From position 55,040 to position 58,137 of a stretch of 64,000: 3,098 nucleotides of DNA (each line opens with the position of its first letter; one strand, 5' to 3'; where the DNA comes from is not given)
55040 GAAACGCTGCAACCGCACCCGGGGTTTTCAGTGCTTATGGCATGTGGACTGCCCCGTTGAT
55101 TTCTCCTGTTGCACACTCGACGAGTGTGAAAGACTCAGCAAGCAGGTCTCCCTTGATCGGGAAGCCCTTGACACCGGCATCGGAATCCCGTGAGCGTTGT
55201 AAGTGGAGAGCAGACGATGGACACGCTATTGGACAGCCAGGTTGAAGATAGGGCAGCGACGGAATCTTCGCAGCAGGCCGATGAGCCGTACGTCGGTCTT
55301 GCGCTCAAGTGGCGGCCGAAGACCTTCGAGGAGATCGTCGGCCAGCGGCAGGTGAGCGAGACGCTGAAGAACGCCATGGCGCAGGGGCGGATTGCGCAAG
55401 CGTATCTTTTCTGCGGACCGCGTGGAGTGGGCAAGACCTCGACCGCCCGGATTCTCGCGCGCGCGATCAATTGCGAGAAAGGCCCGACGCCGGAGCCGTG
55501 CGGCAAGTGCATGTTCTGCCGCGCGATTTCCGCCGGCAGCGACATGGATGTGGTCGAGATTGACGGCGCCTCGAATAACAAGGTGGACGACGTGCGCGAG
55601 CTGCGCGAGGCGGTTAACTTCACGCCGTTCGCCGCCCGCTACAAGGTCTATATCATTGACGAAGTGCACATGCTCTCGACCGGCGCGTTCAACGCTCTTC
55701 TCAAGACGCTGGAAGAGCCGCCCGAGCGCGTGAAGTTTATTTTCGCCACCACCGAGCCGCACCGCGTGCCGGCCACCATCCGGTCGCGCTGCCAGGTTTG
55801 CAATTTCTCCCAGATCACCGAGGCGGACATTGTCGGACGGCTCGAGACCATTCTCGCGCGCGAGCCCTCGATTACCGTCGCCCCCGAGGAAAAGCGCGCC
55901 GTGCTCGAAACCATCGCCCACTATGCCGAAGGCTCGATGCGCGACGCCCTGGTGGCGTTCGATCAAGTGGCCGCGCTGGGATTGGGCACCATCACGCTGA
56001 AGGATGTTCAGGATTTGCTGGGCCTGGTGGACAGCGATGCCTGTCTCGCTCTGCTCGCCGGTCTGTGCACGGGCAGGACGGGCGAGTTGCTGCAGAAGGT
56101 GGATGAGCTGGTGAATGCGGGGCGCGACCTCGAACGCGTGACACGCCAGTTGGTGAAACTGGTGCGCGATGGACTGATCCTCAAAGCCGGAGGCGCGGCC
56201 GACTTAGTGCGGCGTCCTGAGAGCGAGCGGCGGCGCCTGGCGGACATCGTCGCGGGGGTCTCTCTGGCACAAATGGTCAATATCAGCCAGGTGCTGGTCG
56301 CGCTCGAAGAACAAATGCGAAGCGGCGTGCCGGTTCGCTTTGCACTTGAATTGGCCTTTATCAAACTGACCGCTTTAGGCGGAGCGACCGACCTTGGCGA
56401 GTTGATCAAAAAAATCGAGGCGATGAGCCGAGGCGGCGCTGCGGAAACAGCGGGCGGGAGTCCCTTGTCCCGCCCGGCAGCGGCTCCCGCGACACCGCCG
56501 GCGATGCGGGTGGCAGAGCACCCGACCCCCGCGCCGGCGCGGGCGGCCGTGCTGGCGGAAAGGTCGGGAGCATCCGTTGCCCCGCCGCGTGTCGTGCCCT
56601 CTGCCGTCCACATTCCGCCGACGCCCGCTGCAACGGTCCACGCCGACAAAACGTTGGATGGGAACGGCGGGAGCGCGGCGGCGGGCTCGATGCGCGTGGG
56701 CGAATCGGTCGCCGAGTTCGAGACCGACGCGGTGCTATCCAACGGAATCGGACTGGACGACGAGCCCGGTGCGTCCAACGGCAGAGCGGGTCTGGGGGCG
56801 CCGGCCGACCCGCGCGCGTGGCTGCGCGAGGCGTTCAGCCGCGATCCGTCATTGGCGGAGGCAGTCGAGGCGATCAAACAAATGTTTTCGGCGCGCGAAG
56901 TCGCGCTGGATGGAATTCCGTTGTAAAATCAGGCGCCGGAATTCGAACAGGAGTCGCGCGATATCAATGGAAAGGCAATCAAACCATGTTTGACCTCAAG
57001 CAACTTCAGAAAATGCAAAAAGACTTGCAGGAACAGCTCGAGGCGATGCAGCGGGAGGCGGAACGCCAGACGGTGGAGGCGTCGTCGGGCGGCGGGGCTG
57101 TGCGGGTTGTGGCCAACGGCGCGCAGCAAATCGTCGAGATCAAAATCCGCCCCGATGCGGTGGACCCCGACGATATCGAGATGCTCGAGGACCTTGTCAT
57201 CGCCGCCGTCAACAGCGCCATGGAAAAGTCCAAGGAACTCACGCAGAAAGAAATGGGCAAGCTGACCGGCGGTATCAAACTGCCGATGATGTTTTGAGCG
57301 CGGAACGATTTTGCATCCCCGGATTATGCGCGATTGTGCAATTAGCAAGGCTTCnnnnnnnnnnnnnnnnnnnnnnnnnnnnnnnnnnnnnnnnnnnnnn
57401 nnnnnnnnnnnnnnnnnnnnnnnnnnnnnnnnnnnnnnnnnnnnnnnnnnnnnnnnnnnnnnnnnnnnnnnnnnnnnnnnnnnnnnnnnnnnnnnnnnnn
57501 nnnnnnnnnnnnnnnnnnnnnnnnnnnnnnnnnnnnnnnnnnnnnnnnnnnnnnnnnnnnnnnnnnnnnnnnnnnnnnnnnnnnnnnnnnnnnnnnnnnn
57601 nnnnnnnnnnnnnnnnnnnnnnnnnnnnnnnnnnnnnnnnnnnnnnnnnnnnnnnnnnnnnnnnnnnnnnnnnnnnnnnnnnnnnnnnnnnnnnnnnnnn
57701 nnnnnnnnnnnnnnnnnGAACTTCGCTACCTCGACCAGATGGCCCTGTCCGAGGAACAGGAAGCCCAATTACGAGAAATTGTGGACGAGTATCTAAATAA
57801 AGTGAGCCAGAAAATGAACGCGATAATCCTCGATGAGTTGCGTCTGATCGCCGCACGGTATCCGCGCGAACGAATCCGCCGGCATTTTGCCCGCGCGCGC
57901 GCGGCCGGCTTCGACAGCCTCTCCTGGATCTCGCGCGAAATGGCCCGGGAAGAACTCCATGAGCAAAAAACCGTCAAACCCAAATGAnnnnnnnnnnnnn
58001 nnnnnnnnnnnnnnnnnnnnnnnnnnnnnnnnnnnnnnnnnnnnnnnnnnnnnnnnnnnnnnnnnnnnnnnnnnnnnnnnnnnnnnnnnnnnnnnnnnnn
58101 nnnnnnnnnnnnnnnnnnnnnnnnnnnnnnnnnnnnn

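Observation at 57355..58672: DnaD-like wHTH protein plus DnaC/DnaI/IstB-type AAA+ ATPase occupying the slot after dnaX-ybaB where recR usually sits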

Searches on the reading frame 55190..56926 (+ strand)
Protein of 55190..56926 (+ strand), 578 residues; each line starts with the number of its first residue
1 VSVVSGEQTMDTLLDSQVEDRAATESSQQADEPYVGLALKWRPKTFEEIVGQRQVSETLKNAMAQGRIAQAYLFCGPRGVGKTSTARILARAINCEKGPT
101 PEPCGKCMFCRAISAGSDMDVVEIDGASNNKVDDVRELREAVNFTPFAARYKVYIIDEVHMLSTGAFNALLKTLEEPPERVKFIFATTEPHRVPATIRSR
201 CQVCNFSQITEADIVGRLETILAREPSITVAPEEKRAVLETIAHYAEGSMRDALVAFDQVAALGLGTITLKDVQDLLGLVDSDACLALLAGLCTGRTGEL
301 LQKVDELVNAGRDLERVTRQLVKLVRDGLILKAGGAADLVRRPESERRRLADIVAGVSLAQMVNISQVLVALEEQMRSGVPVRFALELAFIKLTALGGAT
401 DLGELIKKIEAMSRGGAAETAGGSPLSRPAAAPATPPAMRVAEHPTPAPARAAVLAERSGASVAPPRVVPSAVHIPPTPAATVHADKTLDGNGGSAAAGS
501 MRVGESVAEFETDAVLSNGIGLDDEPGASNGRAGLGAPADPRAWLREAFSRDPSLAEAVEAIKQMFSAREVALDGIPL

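Call 3: search_protein_families(library=pfam, proteins=[window:55190-56926:+], max_evalue=1)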
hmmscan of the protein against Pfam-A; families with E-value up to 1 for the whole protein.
window:55190-56926:+ (578 aa): 21 families
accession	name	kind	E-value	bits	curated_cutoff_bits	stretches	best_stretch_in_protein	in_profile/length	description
PF13177.12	DNA_pol3_delta2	-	2.3e-46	158.2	27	1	51-209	1-160/161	DNA polymerase III, delta subunit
PF12169.13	DNA_pol3_gamma3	-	6e-16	58.9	24.4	1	268-408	1-142/143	DNA polymerase III subunits gamma and tau domain III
PF00004.35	AAA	-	1.4e-14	55.1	21.2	2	102-203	7-125/131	ATPase family associated with various cellular activities (AAA)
PF13401.12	AAA_22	-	6.9e-08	33.3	27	1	70-188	6-123/130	AAA domain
PF22608.2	DNAX_ATPase_lid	-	1.4e-07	31.6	27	1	214-265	2-48/49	DNA polymerase III clamp loader subunit, ATPase lid domain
PF05496.18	RuvB_N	-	3.6e-07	30.5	27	1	42-100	2-64/159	Holliday junction DNA helicase RuvB P-loop domain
PF07728.20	AAA_5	-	7.7e-06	26.4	22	1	73-176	3-92/139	AAA domain (dynein-related subfamily)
PF13604.12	AAA_30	-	7.8e-05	22.9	27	1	61-182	12-120/191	AAA domain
PF13191.12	AAA_16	-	0.0023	18.9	32.6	1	50-96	3-51/167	AAA ATPase domain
PF13173.12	AAA_14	-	0.0044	17.5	27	1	71-188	4-98/129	AAA domain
PF06068.19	TIP49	-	0.0084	15.8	23.8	0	153-178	277-302/347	TIP49 P-loop domain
PF13479.12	AAA_24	-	0.016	15.5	27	1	72-170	5-84/195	AAA domain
PF13245.12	AAA_19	-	0.03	14.9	25.1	1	69-176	11-116/134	AAA domain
PF07724.20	AAA_2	-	0.04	14.4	27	1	72-176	6-101/166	AAA domain (Cdc48 subfamily)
PF03215.21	Rad17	-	0.042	14.2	23.8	1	40-93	12-69/186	Rad17 P-loop domain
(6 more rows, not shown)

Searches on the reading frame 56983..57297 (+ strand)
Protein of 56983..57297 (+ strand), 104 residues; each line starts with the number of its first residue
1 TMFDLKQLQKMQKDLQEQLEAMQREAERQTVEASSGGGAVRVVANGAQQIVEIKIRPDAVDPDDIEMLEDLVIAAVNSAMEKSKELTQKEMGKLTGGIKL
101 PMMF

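Call 3: search_protein_families(library=pfam, proteins=[window:56983-57297:+], max_evalue=1)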
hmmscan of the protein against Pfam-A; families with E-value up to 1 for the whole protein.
window:56983-57297:+ (104 aa): 5 families
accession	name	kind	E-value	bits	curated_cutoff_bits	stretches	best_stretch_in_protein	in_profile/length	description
PF02575.21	YbaB_DNA_bd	-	6.3e-31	106.8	25.5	1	6-98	2-90/91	YbaB/EbfC DNA-binding family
PF16999.10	V-ATPase_G_2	-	0.0042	18.1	28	1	5-98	7-95/104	Vacuolar (H+)-ATPase G subunit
PF10921.13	DUF2710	-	0.022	15.6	29.6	1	14-71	27-82/104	Protein of unknown function (DUF2710)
PF20572.3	DUF6781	-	0.031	14.6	27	1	63-97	117-151/213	Family of unknown function (DUF6781)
PF07431.17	DUF1512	-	0.066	13.3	25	1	17-78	36-97/177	Protein of unknown function (DUF1512) N-terminal domain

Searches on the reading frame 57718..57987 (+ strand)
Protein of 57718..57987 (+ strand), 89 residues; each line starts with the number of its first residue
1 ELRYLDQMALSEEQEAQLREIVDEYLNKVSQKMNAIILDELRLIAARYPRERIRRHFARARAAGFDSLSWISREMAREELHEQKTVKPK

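Call 62: predict_structure(alignment_id=A3)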
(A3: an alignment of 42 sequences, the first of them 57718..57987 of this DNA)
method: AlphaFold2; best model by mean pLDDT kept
length: 89 residues; sequences in the alignment: 42
mean_pLDDT: 84.3   pTM: 0.70
mean pLDDT of the five models: 84.3, 83.9, 82.0, 81.0, 79.7
residues with pLDDT >= 90: 50; 70-90: 27; 50-70: 5; < 50: 7
segments of 3 or more residues with pLDDT < 50: 1-6
pLDDT, mean of each block of 10 residues (from residue 1): 54 91 90 90 91 91 88 91 72
secondary structure, 60 per line:
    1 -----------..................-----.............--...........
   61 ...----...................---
elements in order: H12-29 H35-47 H50-63 H68-86

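Call 64: fold_search(model_id=the predicted structure, library=pdb)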
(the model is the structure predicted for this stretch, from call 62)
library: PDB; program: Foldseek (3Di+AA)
matches with E <= 10: 3; with E <= 0.001: 0
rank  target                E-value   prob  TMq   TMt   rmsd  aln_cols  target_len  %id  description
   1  3k6c_A                3.2e+00  0.02  0.16  0.15  13.6        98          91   19  Crystal structure of protein ne0167 from nitrosomonas europaea (released 2009-10-27)
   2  2zc2_A                5.2e+00  0.35  0.57  0.66   2.6        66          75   15  Crystal structure of DnaD-like replication protein from Streptococcus mutans UA159, gi 24377835, residues 127-199 (released 2007-12-25)
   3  7o9k_A2               5.5e+00  0.09  0.38  0.17   8.4        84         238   14  Human mitochondrial ribosome large subunit assembly intermediate with MTERF4-NSUN4, MRM2, MTG1, the MALSU module, GTP (released 2021-06-30)
